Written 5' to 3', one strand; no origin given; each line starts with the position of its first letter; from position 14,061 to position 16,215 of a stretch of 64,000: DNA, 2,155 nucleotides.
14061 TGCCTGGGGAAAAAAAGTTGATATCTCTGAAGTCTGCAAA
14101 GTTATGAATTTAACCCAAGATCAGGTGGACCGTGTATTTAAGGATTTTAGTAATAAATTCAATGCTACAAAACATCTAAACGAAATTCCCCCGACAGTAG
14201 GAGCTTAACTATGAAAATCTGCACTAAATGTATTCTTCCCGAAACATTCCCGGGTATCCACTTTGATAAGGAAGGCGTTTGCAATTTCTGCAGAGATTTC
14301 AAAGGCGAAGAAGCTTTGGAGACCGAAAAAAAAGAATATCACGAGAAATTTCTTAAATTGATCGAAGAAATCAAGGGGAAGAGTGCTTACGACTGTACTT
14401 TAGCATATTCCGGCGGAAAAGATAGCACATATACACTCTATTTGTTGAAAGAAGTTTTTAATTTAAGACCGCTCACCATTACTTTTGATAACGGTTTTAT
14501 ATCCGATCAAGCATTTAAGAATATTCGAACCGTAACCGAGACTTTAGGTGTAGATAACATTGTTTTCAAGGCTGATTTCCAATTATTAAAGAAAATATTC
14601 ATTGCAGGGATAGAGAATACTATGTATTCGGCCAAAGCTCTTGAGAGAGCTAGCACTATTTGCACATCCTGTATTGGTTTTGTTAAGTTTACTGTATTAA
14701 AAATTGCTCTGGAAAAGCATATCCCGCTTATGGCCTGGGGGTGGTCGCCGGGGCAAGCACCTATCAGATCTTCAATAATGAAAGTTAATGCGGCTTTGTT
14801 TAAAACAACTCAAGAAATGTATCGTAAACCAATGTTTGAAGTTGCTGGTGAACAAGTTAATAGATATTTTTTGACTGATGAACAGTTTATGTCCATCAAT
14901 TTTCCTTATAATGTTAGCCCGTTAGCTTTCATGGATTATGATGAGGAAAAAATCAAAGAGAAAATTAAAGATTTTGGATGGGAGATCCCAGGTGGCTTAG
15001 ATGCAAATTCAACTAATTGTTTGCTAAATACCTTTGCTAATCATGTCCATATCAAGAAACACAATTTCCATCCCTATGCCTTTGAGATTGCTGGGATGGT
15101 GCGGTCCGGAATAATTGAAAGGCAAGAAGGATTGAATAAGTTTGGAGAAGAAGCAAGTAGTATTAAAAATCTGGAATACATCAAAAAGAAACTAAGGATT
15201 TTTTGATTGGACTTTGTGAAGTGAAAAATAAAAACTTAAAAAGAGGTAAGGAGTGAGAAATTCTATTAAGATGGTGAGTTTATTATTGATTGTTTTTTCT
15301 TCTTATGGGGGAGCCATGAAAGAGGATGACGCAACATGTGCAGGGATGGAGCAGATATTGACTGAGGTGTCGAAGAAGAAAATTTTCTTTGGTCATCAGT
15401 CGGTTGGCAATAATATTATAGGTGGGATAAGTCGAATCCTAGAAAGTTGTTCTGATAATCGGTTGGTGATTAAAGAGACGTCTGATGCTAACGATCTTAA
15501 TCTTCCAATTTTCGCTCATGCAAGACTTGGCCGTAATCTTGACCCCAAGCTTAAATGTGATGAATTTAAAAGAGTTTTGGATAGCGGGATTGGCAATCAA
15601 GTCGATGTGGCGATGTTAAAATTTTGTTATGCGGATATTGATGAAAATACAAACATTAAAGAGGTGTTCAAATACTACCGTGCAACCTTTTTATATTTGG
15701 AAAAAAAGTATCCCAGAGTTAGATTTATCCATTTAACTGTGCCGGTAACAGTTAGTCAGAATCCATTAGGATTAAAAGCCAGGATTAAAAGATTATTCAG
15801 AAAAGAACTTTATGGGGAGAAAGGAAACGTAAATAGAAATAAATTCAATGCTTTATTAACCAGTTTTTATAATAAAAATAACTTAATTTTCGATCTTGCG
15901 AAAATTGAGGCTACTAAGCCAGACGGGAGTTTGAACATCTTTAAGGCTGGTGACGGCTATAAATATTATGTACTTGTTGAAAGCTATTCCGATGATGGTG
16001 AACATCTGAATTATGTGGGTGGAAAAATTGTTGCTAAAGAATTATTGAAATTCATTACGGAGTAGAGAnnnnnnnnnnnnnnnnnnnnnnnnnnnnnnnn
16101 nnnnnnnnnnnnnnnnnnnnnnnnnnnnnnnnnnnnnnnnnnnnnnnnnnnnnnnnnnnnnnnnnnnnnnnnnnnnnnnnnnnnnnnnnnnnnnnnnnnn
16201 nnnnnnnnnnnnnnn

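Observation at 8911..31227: Exosortase-type accessory set with deviant catalytic motifs: ACP, acyl ligase, hydrolase pair, two AsnB paralogs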

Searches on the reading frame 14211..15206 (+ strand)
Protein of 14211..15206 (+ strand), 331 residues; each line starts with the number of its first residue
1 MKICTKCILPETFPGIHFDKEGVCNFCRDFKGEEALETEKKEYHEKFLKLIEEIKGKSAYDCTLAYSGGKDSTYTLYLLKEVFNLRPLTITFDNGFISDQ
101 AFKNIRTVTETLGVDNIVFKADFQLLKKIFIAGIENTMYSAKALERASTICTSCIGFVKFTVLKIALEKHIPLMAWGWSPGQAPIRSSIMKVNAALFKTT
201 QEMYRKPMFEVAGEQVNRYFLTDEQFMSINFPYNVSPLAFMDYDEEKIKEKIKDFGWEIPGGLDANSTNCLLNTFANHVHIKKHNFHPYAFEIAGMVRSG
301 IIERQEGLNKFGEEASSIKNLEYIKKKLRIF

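Call 5: search_protein_families(library=ncbifam, proteins=[window:14211-15206:+], max_evalue=0.01)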
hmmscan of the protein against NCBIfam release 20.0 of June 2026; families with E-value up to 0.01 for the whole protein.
window:14211-15206:+ (331 aa): 11 families
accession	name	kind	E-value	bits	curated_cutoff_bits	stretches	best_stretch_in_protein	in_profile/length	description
TIGR03573.1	WbuX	subfamily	8.1e-50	170.2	203.2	1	1-329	1-333/344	N-acetyl sugar amidotransferase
NF011155.0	PRK14561.1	equivalog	2.5e-05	24.1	207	1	62-134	3-71/195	hypothetical protein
NF006351.0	PRK08576.1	equivalog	0.0001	21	290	1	46-123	224-297/436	hypothetical protein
NF010392.0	PRK13820.1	equivalog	0.00026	20.1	512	1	62-146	5-90/395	argininosuccinate synthase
TIGR00268.2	TIGR00268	equivalog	0.00027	20.3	150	1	59-123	13-78/259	ATP-dependent sacrificial sulfur transferase LarE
NF038212.1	argG_rel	exception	0.00086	18.2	425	1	62-135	18-88/381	argininosuccinate synthase-related protein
TIGR00364.1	TIGR00364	equivalog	0.0018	17.8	150.3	1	64-129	3-65/201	7-cyano-7-deazaguanine synthase QueC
TIGR00032.1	argG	equivalog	0.0023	17.3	268.2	1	63-142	3-82/394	argininosuccinate synthase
NF010368.0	PRK13795.1-3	equivalog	0.0038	15.5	588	1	41-113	229-300/635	hypothetical protein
NF049949.1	tRNAsynTtuAPyrococ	equivalog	0.0056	15.9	450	0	50-120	37-109/292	tRNA-5-methyluridine(54) 2-sulfurtransferase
NF010587.0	PRK13980.1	equivalog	0.0064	15.7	255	0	40-119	11-92/267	NAD+ synthase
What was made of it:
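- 14211..15206 (+): WbuX/PseA-like N-acetyl-sugar amidotransferase (PP-loop). TIGR03573 scores 170.2, below the 203.2 cut-off (call 5).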

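Call 20: search_protein_families(library=pfam, proteins=[window:14211-15206:+], max_evalue=0.01)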
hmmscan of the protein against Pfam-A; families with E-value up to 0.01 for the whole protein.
window:14211-15206:+ (331 aa): 3 families
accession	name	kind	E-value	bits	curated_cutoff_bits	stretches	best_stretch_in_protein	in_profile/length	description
PF24167.1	DUF7411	-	6.5e-06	26.3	28.7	1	62-145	3-81/194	Family of unknown function (DUF7411)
PF01507.26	PAPS_reduct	-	4.2e-05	24.1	22.5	1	62-222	2-151/175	Phosphoadenosine phosphosulfate reductase domain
PF00764.25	Arginosuc_synth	-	0.0043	17.5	27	1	63-142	3-83/162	Arginosuccinate synthase N-terminal HUP domain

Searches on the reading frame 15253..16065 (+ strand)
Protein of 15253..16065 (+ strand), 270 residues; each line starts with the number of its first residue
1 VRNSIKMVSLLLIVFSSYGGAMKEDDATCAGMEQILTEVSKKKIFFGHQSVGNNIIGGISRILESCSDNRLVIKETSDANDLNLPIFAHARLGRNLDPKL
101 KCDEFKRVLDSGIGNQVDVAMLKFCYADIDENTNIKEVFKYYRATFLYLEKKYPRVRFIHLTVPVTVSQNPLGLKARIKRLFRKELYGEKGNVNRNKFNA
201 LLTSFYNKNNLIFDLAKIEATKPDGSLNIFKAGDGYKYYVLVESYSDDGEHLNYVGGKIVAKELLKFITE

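Call 5: search_protein_families(library=ncbifam, proteins=[window:15253-16065:+], max_evalue=0.01)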
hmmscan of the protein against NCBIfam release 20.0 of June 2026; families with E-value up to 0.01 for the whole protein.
window:15253-16065:+ (270 aa): 0 families

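Call 20: search_protein_families(library=pfam, proteins=[window:15253-16065:+], max_evalue=0.01)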
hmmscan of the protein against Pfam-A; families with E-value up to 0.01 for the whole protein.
window:15253-16065:+ (270 aa): 0 families

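Call 49: search_solved_structures(query=A3, max_evalue=10, show_alignments=2)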
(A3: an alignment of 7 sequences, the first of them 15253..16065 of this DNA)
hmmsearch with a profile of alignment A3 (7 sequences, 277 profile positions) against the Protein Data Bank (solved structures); distinct sequences matched with E-value up to 10: 3.
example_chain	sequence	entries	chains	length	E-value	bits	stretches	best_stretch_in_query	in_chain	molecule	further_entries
8ro0_y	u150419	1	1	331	1.4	10.8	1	34-86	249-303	Peptidyl-prolyl cis-trans isomerase E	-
6qj2_B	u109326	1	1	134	1.8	10.4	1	61-152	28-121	Condensin complex subunit 2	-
6qj4_E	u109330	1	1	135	1.8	10.4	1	61-152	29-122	Condensin complex subunit 2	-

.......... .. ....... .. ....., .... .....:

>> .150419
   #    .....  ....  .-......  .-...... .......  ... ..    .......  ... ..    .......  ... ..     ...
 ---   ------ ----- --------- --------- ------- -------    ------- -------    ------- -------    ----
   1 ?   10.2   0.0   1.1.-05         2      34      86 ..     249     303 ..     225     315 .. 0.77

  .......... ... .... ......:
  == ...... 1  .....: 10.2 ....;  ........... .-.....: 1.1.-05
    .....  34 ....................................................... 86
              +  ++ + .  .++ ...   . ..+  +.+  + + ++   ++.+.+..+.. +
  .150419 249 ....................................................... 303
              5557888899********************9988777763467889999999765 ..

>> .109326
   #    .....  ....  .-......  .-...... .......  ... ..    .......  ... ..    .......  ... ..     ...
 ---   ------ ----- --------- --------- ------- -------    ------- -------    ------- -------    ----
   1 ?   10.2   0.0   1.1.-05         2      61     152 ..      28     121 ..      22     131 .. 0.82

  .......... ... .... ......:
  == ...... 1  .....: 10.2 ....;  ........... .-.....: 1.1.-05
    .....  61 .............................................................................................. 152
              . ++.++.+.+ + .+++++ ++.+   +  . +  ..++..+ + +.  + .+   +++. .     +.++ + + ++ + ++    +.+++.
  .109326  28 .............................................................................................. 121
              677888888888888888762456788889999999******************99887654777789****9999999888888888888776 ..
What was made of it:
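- Tried and rejected: The PDB sequence search found nothing (call 49).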

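Call 67: predict_structure(protein=window:15253-16065:+)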
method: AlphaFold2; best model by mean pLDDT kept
length: 270 residues; sequences in the alignment: 1
mean_pLDDT: 36.5   pTM: 0.34
mean pLDDT of the five models: 36.5, 36.3, 36.2, 32.6, 28.6
residues with pLDDT >= 90: 0; 70-90: 0; 50-70: 42; < 50: 228
segments of 3 or more residues with pLDDT < 50: 1-96, 117-133, 156-270
pLDDT, mean of each block of 10 residues (from residue 1): 26 25 34 41 28 35 36 31 34 47 60 51 42 51 59 51 36 36 37 35 28 24 25 26 29 28 31
secondary structure, 60 per line:
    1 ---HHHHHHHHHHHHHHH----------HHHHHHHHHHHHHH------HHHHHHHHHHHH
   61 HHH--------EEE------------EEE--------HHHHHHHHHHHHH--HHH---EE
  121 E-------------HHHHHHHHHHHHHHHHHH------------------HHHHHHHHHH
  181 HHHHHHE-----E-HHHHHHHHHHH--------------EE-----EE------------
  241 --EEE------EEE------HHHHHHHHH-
elements in order: H4-18 H29-42 H49-63 E72-74 E87-89 H98-110 E119-121 H135-152 H171-186 H195-205 E243-245 E252-254 H261-269
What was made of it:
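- On SGNH/GDSL hydrolase superfamily (for 15253-16065): The fold model failed with pLDDT 36.5 (call 67).
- Tried and rejected: The single-sequence model was unusable, with pLDDT 36.5 (call 67).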

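Call 80: search_protein_families(library=pfam, alignment_id=A3, max_evalue=5)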
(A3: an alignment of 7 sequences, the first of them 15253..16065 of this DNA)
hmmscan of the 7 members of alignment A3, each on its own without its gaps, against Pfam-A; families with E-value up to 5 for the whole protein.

A. member 1, window:15253-16065:+ (270 aa): 1 family
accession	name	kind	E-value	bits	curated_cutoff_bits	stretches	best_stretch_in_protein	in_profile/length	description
PF10100.14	Staph_opine_DH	-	0.012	14.6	25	1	11-92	138-217/424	Staphylopine dehydrogenase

B. families by the number of members that match (of 7 scanned): 5 families
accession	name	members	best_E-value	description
PF13472.12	Lipase_GDSL_2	2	0.00055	GDSL-like Lipase/Acylhydrolase family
PF07632.16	Sde182_NH-like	1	0.0099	Cellulose-binding Sde182, nucleoside hydrolase-like domain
PF10100.14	Staph_opine_DH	1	0.012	Staphylopine dehydrogenase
PF00657.28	Lipase_GDSL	1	0.035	GDSL-like Lipase/Acylhydrolase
PF12864.12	DUF3822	1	0.046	Protein of unknown function (DUF3822)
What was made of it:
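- On SGNH/GDSL hydrolase superfamily (for 15253-16065): Two of 7 give weak Lipase_GDSL_2 hits (call 80).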
